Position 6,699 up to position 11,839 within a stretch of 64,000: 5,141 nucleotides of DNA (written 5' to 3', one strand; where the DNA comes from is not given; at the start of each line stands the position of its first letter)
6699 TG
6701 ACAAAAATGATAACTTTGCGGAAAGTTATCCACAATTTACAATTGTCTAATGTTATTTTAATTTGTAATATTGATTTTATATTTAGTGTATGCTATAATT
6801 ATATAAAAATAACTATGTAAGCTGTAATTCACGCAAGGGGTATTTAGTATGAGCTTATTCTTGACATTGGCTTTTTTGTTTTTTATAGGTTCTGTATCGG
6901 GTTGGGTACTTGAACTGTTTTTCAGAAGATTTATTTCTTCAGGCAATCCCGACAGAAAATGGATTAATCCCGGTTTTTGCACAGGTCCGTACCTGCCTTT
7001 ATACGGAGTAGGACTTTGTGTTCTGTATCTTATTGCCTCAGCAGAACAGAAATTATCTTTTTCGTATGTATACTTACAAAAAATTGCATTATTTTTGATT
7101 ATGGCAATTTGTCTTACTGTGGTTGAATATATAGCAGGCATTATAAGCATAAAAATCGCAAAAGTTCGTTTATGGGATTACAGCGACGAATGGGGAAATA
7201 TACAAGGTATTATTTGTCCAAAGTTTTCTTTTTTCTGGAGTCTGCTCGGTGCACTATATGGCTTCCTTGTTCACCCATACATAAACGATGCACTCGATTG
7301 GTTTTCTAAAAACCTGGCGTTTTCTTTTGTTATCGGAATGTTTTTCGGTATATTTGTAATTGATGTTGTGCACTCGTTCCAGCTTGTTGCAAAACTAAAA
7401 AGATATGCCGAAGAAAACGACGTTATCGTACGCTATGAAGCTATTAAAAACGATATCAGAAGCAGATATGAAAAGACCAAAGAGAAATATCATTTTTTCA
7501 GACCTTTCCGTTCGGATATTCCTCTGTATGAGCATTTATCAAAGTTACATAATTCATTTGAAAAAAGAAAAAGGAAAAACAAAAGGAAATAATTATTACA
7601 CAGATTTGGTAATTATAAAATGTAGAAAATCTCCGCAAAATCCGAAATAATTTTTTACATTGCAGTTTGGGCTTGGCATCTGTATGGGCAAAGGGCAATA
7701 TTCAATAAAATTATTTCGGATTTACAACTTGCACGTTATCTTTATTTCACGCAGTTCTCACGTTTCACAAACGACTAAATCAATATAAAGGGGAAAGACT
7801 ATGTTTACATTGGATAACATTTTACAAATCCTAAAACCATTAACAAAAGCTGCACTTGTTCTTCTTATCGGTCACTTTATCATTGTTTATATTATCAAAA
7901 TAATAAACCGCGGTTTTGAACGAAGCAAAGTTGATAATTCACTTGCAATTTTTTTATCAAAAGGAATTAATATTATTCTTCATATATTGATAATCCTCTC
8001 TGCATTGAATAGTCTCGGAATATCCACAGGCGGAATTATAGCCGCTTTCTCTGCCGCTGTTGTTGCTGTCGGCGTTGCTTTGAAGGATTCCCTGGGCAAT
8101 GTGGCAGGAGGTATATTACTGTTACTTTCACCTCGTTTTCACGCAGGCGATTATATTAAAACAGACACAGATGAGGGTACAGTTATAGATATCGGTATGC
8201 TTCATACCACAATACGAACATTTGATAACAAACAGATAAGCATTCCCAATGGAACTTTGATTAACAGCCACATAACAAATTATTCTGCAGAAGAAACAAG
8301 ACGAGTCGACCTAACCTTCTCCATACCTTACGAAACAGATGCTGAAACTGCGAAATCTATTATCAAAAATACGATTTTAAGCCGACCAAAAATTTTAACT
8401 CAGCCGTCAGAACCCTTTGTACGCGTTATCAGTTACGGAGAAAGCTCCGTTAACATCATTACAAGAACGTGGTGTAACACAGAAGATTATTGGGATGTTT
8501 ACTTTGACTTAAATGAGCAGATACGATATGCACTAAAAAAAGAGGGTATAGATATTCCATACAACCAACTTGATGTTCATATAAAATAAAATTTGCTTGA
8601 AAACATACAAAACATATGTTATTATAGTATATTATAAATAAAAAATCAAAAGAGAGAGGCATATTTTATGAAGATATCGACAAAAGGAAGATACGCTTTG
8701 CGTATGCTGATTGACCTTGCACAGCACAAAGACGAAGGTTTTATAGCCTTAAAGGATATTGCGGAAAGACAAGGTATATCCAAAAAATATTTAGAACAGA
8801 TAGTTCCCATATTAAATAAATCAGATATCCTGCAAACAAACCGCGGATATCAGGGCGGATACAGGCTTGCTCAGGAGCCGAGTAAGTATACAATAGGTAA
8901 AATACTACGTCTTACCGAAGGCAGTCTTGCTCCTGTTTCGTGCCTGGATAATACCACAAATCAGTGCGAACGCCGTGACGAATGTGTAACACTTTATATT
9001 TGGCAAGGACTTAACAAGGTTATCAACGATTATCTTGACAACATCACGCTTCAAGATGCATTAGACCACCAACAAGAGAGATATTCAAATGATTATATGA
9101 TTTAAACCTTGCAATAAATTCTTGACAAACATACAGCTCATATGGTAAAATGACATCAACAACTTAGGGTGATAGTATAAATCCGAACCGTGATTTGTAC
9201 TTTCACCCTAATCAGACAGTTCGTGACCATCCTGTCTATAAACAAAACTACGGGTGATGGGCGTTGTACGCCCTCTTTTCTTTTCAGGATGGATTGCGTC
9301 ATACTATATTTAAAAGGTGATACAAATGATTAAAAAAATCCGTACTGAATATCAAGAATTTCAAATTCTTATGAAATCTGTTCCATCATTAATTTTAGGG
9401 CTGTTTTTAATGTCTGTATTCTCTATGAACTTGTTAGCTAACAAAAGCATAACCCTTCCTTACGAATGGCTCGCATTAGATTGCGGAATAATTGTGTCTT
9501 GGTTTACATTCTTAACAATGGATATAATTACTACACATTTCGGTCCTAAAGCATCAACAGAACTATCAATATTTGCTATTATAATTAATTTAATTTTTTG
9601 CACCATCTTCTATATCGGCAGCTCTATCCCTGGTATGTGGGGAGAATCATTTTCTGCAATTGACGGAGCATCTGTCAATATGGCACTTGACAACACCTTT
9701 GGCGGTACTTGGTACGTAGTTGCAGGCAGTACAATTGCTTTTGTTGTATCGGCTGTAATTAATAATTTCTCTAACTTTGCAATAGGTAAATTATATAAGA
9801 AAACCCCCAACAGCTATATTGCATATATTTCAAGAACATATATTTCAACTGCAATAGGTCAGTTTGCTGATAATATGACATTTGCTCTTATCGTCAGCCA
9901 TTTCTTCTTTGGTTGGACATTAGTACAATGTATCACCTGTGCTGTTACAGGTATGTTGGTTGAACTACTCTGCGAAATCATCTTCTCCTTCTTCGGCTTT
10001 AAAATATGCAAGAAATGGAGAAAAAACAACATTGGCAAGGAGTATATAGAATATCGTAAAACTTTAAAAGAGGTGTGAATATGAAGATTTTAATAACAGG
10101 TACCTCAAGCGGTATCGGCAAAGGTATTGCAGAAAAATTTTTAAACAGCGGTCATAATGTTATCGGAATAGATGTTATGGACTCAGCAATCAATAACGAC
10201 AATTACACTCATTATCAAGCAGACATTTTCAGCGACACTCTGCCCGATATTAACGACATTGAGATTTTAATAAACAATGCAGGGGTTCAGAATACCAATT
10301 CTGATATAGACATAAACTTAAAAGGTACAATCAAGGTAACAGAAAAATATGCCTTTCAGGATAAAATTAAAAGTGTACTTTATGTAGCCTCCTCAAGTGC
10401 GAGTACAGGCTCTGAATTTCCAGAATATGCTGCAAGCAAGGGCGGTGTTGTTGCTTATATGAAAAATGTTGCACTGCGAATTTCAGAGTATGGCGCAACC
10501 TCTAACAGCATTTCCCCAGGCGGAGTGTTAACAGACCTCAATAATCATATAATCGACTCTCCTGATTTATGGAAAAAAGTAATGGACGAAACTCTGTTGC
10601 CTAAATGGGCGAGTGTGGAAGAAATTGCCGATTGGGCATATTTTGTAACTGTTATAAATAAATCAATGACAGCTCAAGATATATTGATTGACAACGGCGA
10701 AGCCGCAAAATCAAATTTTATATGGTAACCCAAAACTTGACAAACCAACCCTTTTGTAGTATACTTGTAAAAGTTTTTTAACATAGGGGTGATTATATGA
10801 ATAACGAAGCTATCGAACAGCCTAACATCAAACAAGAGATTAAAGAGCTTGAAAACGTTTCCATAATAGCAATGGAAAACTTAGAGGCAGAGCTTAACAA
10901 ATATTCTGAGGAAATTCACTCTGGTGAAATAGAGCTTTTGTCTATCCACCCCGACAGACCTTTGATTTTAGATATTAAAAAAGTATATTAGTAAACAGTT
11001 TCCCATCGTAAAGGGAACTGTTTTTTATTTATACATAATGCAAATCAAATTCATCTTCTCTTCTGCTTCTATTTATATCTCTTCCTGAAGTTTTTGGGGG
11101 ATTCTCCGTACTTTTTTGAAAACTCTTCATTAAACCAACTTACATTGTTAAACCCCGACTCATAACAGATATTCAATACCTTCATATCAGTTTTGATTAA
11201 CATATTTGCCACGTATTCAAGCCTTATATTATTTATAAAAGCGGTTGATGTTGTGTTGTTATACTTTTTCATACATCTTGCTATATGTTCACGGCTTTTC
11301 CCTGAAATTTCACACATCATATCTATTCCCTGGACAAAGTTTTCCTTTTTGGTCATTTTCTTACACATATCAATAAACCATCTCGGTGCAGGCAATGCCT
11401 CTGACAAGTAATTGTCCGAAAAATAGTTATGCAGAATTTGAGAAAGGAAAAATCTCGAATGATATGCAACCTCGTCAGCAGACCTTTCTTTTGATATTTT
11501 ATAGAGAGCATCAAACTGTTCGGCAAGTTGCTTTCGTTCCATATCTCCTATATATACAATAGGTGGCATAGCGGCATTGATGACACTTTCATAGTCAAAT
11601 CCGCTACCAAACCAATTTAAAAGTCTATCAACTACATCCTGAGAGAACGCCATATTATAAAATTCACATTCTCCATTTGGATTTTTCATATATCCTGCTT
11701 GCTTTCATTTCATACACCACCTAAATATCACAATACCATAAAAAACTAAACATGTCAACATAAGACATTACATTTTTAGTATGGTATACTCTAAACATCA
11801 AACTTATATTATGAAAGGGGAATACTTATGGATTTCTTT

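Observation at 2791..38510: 95-110 nt structured intergenic element (family A) with compensatory changes in two helices and an invariant GGCTTGG loop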

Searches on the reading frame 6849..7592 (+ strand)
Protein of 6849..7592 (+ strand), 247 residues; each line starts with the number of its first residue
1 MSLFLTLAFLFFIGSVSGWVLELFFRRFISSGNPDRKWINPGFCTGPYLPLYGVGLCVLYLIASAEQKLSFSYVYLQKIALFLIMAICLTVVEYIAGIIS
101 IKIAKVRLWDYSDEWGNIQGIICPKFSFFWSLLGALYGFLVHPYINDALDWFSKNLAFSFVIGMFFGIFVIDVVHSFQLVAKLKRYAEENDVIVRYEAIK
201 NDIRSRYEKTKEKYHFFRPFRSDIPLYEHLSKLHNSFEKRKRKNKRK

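Call 22: search_protein_families(library=pfam, proteins=[window:6849-7592:+], max_evalue=0.001)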
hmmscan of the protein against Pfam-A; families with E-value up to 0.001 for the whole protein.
window:6849-7592:+ (247 aa): 1 family
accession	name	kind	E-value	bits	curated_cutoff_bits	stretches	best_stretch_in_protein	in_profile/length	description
PF06541.16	ABC_trans_CmpB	-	1.4e-38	132.8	25.9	1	9-176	1-150/151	Putative ABC-transporter type IV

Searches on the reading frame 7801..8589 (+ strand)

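Call 22: search_protein_families(library=pfam, proteins=[window:7801-8589:+], max_evalue=0.001)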
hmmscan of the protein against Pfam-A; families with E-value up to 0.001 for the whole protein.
window:7801-8589:+ (262 aa): 2 families
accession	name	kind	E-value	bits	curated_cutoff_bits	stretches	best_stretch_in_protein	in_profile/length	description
PF00924.24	MS_channel_2nd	-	5.4e-20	71.7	20.2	1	96-162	1-67/68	Mechanosensitive ion channel, beta-domain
PF21082.3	MS_channel_3rd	-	5.9e-16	59.1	21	1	169-252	1-88/88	Mechanosensitive ion channel MscS, C-terminal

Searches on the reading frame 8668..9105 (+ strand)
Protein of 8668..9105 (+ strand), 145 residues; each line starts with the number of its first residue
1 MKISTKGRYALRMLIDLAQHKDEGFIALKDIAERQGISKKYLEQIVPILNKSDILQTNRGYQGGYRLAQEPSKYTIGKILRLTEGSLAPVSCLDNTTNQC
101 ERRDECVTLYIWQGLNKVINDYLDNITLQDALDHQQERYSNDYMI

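Call 48: search_protein_families(library=pfam, proteins=[window:8668-9105:+], max_evalue=0.0001)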
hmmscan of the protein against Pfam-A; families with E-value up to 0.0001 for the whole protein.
window:8668-9105:+ (145 aa): 1 family
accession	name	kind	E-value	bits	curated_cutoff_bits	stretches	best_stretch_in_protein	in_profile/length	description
PF02082.26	Rrf2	-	6.1e-39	133.6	30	1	3-133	1-131/132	Iron-dependent Transcriptional regulator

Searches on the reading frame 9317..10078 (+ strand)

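Call 48: search_protein_families(library=pfam, proteins=[window:9317-10078:+], max_evalue=0.0001)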
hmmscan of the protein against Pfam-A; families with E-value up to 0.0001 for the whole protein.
window:9317-10078:+ (253 aa): 1 family
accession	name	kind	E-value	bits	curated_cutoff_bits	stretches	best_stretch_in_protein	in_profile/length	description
PF02592.20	Vut_1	-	1.2e-19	71.6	27.2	1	55-225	1-147/152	Putative vitamin uptake transporter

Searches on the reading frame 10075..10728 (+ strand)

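Call 48: search_protein_families(library=pfam, proteins=[window:10075-10728:+], max_evalue=0.0001)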
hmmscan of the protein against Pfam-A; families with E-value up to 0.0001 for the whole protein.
window:10075-10728:+ (217 aa): 3 families
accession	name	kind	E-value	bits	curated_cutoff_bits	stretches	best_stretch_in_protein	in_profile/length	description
PF13561.12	adh_short_C2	-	3.7e-20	73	27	1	11-208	3-234/236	Enoyl-(Acyl carrier protein) reductase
PF00106.31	adh_short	-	9.2e-19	68.1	26.6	1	5-159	3-190/195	short chain dehydrogenase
PF01370.27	Epimerase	-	7.3e-06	26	20.9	1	5-112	1-120/240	NAD dependent epimerase/dehydratase family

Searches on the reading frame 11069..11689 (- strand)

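Call 48: search_protein_families(library=pfam, proteins=[window:11069-11689:-], max_evalue=0.0001)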
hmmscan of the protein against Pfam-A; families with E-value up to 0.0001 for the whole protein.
window:11069-11689:- (206 aa): 2 families
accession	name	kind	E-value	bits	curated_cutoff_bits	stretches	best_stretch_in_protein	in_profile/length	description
PF12833.13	HTH_18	-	1.5e-17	64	33.6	1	126-204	2-80/80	Helix-turn-helix domain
PF00165.29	HTH_AraC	-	4.3e-11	43.1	26.6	1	165-203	2-42/42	Bacterial regulatory helix-turn-helix proteins, AraC family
